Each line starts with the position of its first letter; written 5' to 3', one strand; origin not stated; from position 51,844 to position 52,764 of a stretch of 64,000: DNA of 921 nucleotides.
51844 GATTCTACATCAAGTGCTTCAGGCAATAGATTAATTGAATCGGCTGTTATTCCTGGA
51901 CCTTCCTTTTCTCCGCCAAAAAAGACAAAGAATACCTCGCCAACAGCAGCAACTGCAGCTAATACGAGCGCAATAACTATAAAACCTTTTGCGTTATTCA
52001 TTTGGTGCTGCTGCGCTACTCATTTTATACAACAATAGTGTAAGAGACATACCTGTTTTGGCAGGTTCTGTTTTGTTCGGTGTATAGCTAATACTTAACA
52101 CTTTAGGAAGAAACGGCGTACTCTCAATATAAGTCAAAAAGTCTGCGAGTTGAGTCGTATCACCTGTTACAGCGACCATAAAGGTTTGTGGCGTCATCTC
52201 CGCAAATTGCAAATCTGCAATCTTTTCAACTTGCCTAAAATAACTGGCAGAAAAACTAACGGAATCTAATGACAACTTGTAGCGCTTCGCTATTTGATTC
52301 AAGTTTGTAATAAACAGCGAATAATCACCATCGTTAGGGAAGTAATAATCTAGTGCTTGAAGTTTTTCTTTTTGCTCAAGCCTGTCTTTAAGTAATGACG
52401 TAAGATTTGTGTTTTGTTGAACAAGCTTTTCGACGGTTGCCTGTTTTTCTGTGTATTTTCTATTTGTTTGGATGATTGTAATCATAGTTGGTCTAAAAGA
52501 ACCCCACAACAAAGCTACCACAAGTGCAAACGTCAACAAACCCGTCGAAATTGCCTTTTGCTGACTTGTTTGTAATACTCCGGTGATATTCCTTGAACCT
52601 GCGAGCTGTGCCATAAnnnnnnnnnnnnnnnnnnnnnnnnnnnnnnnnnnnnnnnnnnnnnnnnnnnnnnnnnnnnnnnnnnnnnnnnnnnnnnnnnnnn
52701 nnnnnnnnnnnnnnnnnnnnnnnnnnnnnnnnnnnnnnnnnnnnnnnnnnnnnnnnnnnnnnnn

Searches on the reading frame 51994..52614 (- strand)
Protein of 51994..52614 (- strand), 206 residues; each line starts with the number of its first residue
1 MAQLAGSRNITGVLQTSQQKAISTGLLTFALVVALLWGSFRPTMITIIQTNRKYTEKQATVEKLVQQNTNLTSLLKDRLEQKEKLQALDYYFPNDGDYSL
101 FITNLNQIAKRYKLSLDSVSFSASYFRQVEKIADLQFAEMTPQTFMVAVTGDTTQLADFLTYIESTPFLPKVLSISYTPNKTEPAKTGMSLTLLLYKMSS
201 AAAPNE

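Call 108: search_protein_families(library=ncbifam, proteins=[window:51994-52614:-], max_evalue=0.01)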
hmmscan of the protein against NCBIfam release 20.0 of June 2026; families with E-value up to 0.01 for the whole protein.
window:51994-52614:- (206 aa): 1 family
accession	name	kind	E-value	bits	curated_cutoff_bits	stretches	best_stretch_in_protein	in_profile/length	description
NF040576.1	T2SS_GspM_XpsM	equivalog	0.00054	19.7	60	0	26-175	6-150/180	type II secretion system protein GspM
